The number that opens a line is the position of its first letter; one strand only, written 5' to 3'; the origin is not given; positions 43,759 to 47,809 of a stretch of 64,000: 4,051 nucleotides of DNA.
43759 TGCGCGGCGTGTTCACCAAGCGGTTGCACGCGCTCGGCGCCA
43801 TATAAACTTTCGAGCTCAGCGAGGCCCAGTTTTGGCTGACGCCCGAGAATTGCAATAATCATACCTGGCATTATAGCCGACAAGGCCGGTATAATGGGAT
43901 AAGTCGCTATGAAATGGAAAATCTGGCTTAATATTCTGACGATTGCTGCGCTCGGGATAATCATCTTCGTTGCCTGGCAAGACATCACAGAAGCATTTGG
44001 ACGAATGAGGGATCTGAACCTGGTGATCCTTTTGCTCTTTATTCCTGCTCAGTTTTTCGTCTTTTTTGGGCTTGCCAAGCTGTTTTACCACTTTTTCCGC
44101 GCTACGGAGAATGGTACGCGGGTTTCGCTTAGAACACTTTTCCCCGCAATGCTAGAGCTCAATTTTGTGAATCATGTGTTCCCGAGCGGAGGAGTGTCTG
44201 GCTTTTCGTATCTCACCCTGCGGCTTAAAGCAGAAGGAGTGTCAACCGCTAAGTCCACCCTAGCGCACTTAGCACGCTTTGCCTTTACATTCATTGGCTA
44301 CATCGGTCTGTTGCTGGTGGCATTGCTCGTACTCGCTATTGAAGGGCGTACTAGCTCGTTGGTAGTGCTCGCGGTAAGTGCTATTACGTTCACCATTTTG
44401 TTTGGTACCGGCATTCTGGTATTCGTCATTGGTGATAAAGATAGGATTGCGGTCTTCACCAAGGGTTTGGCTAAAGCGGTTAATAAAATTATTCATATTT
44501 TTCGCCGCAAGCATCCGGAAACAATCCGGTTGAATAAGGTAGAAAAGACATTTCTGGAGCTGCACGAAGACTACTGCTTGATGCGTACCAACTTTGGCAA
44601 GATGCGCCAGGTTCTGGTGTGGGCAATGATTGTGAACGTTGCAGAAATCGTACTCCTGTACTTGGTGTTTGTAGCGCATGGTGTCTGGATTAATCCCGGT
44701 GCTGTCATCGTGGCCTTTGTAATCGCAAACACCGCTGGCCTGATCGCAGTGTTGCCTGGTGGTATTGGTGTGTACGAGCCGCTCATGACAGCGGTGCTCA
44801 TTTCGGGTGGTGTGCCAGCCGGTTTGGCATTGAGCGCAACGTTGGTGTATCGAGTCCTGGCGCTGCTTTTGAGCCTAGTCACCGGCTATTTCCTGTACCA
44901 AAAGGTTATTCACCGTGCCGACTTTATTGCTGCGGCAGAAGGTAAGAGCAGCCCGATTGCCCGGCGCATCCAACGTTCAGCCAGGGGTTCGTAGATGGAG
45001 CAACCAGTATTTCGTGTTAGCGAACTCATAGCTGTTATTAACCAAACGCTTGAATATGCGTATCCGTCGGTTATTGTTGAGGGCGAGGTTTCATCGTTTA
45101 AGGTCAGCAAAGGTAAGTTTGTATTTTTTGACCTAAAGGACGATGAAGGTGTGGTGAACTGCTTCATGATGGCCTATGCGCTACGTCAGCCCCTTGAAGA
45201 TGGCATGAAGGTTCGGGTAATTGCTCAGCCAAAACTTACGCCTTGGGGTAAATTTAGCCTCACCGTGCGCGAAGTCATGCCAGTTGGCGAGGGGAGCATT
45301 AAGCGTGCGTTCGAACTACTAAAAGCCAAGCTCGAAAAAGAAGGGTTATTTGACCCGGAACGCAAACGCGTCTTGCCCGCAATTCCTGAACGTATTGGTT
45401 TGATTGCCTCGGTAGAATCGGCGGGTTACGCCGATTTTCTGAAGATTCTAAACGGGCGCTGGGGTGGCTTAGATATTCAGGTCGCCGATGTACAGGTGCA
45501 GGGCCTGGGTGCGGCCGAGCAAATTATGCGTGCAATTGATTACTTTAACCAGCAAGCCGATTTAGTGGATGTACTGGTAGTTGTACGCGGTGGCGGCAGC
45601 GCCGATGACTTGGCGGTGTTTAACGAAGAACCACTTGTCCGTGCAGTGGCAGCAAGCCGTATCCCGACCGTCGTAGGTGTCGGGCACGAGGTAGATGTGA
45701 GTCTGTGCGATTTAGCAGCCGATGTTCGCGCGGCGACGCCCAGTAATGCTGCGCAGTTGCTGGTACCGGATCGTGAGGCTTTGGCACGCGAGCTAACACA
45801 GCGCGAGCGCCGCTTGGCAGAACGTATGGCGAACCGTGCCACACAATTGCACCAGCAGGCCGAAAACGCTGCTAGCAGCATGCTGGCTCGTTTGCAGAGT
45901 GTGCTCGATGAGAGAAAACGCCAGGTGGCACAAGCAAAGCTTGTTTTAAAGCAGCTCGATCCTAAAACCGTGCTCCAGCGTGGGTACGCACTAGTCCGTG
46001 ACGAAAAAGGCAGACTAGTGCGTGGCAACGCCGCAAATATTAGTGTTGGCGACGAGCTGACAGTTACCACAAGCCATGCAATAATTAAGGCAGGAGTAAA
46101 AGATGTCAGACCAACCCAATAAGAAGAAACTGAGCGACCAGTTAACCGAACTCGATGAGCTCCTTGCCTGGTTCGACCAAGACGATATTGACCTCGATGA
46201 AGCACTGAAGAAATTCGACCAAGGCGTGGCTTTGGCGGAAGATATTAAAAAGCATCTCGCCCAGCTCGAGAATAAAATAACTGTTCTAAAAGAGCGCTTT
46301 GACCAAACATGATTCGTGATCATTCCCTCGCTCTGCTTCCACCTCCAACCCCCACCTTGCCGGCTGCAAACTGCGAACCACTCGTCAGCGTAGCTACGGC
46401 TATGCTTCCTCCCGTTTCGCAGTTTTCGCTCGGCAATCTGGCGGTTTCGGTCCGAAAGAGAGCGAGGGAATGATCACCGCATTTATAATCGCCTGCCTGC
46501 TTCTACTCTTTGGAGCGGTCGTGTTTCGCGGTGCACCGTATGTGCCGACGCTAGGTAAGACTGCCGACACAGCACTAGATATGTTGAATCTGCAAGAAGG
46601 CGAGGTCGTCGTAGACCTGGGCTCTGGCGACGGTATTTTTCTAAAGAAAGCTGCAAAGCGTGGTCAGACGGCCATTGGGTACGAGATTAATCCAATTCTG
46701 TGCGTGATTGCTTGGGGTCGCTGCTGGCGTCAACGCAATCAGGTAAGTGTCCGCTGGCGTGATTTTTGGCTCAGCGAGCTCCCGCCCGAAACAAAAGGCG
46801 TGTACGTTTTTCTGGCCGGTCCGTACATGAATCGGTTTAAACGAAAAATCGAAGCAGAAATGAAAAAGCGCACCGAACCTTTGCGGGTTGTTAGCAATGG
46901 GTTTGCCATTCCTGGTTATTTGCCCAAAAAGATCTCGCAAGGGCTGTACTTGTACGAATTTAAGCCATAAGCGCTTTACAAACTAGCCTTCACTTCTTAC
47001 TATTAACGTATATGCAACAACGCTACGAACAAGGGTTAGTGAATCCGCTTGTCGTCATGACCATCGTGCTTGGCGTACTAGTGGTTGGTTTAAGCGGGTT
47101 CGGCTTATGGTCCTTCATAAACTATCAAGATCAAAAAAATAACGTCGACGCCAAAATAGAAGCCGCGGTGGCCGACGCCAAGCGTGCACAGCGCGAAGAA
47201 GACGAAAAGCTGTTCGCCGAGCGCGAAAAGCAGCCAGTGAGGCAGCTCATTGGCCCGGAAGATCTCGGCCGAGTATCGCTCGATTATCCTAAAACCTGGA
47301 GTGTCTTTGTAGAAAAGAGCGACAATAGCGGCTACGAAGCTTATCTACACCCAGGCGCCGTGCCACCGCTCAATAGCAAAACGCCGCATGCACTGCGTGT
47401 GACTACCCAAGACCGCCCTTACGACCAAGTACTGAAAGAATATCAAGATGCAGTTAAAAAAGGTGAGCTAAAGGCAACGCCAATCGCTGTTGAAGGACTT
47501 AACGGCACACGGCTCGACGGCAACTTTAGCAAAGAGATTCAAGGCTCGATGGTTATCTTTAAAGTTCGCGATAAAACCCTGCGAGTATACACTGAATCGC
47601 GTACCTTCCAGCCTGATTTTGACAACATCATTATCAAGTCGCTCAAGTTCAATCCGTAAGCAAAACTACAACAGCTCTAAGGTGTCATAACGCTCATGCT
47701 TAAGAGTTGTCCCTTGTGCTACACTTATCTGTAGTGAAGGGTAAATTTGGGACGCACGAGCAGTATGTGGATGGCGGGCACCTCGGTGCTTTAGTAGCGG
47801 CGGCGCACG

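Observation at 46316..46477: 162-nt register-perfect hairpin bridging the xseB stop and the next start codon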

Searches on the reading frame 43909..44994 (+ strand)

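Call 11: search_protein_families(library=pfam, proteins=[window:43909-44994:+])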
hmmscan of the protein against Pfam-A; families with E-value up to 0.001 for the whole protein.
window:43909-44994:+ (361 aa): 1 family
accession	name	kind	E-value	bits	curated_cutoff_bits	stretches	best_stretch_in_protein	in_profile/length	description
PF03706.18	LPG_synthase_TM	-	7.4e-29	101.6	33.4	1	12-325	8-301/302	Lysylphosphatidylglycerol synthase TM region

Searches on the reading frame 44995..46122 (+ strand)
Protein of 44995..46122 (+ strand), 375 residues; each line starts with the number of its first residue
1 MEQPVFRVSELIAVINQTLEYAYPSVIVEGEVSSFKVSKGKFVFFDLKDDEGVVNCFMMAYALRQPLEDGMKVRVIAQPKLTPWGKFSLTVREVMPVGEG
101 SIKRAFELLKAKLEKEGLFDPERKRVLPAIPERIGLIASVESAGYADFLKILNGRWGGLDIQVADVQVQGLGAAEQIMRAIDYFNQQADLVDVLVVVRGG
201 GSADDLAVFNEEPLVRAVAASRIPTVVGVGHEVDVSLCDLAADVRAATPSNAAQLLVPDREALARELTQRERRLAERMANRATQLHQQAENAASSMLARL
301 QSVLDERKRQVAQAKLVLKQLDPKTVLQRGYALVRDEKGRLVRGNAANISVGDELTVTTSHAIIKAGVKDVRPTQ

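Call 11: search_protein_families(library=pfam, proteins=[window:44995-46122:+])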
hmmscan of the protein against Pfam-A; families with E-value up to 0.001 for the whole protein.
window:44995-46122:+ (375 aa): 3 families
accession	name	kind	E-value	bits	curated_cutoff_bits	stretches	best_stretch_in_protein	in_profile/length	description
PF02601.20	Exonuc_VII_L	-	6.5e-73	246.4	35.9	2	118-296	1-178/315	Exonuclease VII, large subunit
PF13742.12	tRNA_anti_2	-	9.1e-15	55.1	27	1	7-94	2-94/95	OB-fold nucleic acid binding domain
PF01336.31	tRNA_anti-codon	-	3.1e-10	40.3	27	1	26-96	1-74/75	OB-fold nucleic acid binding domain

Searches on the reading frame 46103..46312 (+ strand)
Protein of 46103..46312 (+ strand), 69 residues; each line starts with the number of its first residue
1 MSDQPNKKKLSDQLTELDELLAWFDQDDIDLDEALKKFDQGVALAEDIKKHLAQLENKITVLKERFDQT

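Call 11: search_protein_families(library=pfam, proteins=[window:46103-46312:+])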
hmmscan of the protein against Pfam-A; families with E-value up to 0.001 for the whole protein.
window:46103-46312:+ (69 aa): 2 families
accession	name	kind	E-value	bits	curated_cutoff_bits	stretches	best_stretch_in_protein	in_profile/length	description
PF02609.21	Exonuc_VII_S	-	2.9e-09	37.3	24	1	12-60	3-51/52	Exonuclease VII small subunit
PF10241.14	KxDL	-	0.00075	20.2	27.2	1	18-68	30-80/86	Uncharacterized conserved protein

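Call 13: find_encoding_contigs(protein=window:46103-46312:+, flank=3000, max_places=10)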
Protein window:46103-46312:+ (69 aa): 1 contig read that carries it; 1 place shown.
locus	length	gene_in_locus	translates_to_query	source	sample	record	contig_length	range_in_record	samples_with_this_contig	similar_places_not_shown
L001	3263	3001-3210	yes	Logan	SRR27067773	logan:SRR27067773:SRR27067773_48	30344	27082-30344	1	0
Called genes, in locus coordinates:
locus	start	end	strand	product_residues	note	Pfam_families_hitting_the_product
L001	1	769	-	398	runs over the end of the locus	PF01170:UPF0020 (weak), PF13649:Methyltransf_25 (faint), PF13847:Methyltransf_31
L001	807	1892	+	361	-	PF03706:LPG_synthase_TM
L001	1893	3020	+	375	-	PF13742:tRNA_anti_2, PF01336:tRNA_anti-codon, PF02601:Exonuc_VII_L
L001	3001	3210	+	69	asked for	PF02609:Exonuc_VII_S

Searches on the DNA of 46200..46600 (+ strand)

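Call 24: search_rna_families(source=window, start=46200, end=46600, threshold=evalue, max_evalue=10)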
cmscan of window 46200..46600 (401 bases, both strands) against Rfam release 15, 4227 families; matches with E-value up to 10: 2.
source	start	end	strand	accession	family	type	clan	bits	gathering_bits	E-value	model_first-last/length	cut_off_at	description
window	46423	46469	+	RF01539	TB11Cs4H1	Gene; snRNA; snoRNA; HACA-box;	-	15.1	45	3.8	1-72/72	no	Trypanosomatid snoRNA TB11Cs4H1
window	46344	46450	-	RF03195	mir-3934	Gene; miRNA;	-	15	84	5.9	1-92/92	no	mir-3934 microRNA precursor family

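Call 63: search_dna_similar(query=window:46316-46477:+, collection=plasmids, mode=distant, max_evalue=0.01, max_rows=10)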
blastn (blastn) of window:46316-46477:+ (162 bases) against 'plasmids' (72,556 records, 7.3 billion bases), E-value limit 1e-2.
No match.

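Call 64: search_dna_similar(query=window:46316-46477:+, collection=phages, mode=distant, max_evalue=0.01, max_rows=10)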
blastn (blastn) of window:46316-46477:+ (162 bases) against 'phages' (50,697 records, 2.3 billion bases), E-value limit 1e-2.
No match.

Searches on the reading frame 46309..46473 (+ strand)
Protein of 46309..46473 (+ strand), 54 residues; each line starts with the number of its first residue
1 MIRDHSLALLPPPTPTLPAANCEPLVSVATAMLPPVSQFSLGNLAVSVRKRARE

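Call 11: search_protein_families(library=pfam, proteins=[window:46309-46473:+])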
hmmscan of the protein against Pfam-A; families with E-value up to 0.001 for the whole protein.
window:46309-46473:+ (54 aa): 0 families

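Call 45: find_homologous_proteins(query=window:46309-46470:+, max_evalue=10)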
Query seq(54 aa): no candidate shares three 5-residue words with the query. No homologue found.

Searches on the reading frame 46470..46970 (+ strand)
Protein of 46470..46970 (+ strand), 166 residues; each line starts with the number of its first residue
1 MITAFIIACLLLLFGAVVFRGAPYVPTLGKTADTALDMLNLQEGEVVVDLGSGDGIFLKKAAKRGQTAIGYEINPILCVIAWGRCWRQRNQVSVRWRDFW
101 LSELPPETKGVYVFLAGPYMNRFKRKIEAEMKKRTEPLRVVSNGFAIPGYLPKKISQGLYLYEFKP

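Call 11: search_protein_families(library=pfam, proteins=[window:46470-46970:+])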
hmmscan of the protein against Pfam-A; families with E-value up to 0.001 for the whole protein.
window:46470-46970:+ (166 aa): 2 families
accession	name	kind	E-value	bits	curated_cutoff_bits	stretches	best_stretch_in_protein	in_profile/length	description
PF00398.26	RrnaAD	-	9.7e-05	22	24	1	30-159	17-115/263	Ribosomal RNA adenine dimethylase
PF13489.12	Methyltransf_23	-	0.00011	22.4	27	1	41-88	20-67/164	Methyltransferase domain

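Call 12: find_encoding_contigs(protein=window:46470-46970:+, flank=3000, max_places=10)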
Protein window:46470-46970:+ (166 aa): no gene with exactly this product is on record in the collection.

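Call 17: find_homologous_proteins(query=window:46470-46970:+, max_evalue=1e-10)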
Query window:46470-46970:+ (166 aa): 2031 proteins with E <= 1e-10 among 2308 candidates; the best 120 are listed.
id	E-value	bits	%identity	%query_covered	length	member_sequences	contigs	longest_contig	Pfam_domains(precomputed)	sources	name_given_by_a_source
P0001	6.5e-108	376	100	100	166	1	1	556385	-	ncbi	ncbi:MAG: class I SAM-dependent methyltransferase [Candidatus Saccharimonadales bacterium]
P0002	1.3e-71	258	71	92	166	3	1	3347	-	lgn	-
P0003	1.8e-69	251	65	99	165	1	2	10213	-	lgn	-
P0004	6.2e-68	246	64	99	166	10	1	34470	PF13489.13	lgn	-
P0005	7.8e-68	246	64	100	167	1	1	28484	-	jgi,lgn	jgi:SAM-dependent methyltransferase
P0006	5.4e-67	243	65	99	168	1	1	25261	PF13489.13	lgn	-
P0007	1.9e-66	241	63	100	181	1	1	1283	-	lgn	-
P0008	1.3e-65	238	63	99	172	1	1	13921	-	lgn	-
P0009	1.8e-65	238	64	99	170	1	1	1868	PF13489.13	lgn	-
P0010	2.5e-65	238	64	100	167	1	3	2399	PF13489.13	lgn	-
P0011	2.7e-65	237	63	100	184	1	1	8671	-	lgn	-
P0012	3.4e-65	237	66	100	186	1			-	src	-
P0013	5.2e-65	236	67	99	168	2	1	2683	-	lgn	-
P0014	5.6e-65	236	64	100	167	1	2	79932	-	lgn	-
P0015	6.7e-65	236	63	99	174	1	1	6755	-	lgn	-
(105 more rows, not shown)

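Call 19: find_encoding_contigs(protein=P0002, flank=3000, max_places=3)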
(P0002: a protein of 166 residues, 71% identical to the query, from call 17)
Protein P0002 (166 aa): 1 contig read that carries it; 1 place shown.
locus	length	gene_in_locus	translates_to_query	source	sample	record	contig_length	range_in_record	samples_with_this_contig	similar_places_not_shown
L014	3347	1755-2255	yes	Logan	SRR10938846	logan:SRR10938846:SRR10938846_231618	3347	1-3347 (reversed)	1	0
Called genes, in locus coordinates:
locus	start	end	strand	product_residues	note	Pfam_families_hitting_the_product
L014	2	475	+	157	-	?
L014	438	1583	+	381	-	PF13742:tRNA_anti_2, PF01336:tRNA_anti-codon (weak), PF02601:Exonuc_VII_L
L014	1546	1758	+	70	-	PF02609:Exonuc_VII_S (weak)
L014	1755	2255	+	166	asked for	-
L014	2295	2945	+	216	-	-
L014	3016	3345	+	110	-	?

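Call 20: find_encoding_contigs(protein=P0003, flank=3000, max_places=3)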
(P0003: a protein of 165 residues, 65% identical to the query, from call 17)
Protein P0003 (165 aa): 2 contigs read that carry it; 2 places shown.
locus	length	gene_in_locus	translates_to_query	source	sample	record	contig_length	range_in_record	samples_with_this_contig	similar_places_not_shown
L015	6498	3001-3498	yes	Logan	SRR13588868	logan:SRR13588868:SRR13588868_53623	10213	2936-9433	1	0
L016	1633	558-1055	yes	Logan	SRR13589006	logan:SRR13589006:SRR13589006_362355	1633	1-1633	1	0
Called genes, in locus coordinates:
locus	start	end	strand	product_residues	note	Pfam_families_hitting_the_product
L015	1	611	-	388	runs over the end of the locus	PF01555:N6_N4_Mtase (weak), PF01170:UPF0020, PF13847:Methyltransf_31, PF13649:Methyltransf_25 (weak)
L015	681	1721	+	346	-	PF03706:LPG_synthase_TM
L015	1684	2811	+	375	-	PF13742:tRNA_anti_2, PF01336:tRNA_anti-codon (weak), PF02601:Exonuc_VII_L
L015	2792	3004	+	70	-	PF02609:Exonuc_VII_S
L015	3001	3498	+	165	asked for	-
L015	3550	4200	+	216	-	-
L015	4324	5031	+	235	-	PF00512:HisKA, PF02518:HATPase_c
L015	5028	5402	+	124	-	PF00072:Response_reg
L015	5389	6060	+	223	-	PF11967:RecO_N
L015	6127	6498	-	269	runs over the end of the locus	-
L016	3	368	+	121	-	?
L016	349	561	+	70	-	PF02609:Exonuc_VII_S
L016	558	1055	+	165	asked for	-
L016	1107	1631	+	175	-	?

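Call 21: find_encoding_contigs(protein=P0004, flank=3000, max_places=3)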
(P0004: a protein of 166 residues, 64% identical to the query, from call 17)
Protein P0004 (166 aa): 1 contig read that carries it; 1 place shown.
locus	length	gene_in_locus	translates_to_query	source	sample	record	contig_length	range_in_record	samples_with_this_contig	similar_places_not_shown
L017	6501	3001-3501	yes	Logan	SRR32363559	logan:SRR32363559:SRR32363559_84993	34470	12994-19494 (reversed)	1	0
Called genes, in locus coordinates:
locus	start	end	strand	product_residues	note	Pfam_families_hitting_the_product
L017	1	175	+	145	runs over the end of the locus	-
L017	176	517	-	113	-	-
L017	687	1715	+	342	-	PF03706:LPG_synthase_TM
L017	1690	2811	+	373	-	PF13742:tRNA_anti_2, PF01336:tRNA_anti-codon, PF02601:Exonuc_VII_L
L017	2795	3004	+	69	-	PF02609:Exonuc_VII_S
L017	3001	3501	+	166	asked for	PF13489:Methyltransf_23 (weak)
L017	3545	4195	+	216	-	-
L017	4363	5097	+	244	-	PF00512:HisKA, PF02518:HATPase_c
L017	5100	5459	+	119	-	PF00072:Response_reg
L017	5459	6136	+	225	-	PF11967:RecO_N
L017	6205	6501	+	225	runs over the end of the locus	-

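Call 85: list_cluster_members(proteins=[P0001, P0121])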
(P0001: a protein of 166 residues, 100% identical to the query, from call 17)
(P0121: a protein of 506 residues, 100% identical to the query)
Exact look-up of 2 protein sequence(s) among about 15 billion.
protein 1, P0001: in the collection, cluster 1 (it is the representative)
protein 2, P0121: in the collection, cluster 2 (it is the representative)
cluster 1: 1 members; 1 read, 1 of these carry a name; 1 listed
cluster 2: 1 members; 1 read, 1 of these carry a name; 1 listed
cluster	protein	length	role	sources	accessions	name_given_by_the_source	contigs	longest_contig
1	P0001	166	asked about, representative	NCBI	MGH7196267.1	MAG: class I SAM-dependent methyltransferase [Candidatus Saccharimonadales bacterium]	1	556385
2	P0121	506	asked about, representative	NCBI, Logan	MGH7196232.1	MAG: lysine--tRNA ligase [Candidatus Saccharimonadales bacterium]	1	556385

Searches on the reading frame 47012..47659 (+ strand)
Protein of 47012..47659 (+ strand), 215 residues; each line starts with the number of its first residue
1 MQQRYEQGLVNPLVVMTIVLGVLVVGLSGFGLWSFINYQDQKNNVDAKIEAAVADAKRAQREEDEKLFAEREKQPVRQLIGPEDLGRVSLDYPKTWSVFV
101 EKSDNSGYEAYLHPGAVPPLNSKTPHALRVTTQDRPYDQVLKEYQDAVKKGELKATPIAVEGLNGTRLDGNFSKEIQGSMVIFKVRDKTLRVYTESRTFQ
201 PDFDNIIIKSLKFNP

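Call 11: search_protein_families(library=pfam, proteins=[window:47012-47659:+])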
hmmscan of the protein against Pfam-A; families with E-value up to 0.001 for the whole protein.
window:47012-47659:+ (215 aa): 0 families

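Call 46: find_encoding_contigs(protein=window:47012-47659:+, flank=3000, max_places=10)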
Protein window:47012-47659:+ (215 aa): 1 contig read that carries it; 1 place shown.
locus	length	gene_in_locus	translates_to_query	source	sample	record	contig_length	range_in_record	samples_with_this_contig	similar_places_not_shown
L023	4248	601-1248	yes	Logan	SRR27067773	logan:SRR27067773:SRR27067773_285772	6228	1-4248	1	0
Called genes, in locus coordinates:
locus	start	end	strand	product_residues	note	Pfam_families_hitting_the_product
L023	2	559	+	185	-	?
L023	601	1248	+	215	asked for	-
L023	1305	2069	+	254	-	PF00512:HisKA (weak), PF02518:HATPase_c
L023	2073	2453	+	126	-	PF00072:Response_reg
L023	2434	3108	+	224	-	PF11967:RecO_N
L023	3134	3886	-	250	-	-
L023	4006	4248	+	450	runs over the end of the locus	PF00587:tRNA-synt_2b, PF03129:HGTP_anticodon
